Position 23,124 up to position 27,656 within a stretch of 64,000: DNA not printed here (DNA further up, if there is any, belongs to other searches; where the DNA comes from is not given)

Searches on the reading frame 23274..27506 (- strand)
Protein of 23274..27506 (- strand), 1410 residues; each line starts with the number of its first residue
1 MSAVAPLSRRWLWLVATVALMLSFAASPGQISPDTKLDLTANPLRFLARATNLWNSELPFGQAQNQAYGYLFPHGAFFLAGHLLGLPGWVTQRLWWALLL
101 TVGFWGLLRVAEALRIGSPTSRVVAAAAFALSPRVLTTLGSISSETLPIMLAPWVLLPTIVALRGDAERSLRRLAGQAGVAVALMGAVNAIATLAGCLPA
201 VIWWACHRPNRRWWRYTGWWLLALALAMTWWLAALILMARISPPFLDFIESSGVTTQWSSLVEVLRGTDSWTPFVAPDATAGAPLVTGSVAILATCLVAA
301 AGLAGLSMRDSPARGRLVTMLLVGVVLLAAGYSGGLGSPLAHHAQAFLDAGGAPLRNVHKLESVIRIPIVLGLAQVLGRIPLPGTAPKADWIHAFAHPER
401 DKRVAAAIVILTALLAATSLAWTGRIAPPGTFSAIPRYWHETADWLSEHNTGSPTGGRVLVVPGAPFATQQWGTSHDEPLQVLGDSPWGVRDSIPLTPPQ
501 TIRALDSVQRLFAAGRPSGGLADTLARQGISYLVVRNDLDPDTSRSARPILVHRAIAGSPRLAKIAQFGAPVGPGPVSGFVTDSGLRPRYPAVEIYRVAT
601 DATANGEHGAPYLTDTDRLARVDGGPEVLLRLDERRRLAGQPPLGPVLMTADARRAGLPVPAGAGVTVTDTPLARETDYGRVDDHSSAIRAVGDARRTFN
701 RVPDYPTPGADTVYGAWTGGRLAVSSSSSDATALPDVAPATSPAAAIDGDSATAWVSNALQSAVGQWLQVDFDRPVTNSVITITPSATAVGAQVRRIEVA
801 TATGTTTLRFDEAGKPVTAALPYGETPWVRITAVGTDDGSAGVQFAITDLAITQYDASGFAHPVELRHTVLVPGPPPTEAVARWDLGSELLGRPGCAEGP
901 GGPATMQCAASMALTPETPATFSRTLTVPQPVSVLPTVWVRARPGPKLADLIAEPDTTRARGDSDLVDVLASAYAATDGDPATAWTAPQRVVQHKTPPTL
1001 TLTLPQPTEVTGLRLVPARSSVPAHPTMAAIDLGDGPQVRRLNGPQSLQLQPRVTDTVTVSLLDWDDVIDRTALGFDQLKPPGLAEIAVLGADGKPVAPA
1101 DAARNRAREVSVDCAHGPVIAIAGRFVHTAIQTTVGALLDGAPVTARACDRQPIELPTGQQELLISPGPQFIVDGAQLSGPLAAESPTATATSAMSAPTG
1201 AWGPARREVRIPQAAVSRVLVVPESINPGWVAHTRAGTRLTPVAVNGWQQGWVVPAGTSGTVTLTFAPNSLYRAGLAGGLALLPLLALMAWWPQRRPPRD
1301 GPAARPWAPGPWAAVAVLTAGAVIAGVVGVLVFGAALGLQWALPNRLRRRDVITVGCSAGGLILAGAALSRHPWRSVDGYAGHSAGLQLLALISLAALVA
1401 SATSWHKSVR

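Call 24: search_protein_families(library=pfam, proteins=[window:23274-27506:-], max_evalue=0.00001)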
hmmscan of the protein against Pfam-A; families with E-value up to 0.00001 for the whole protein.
window:23274-27506:- (1410 aa): 4 families
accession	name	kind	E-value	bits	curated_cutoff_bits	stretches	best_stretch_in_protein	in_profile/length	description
PF11847.13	GT-C_AftD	-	2.3e-278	925.1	26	1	19-702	2-660/661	Alpha-(1->3)-arabinofuranosyltransferase, N-terminal GT-C domain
PF24607.1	CBM_AftD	-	2.5e-71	238.5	27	1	955-1101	1-149/149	Arabinofuranosyltransferase D, third carbohydrate binding module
PF00754.31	F5_F8_type_C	-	7.7e-14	52.3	28.2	1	728-835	6-114/127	F5/8 type C domain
PF22633.2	F5_F8_type_C_2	-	1.7e-07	32.2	27.8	0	746-804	2-58/91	NedA-like, galactose-binding domain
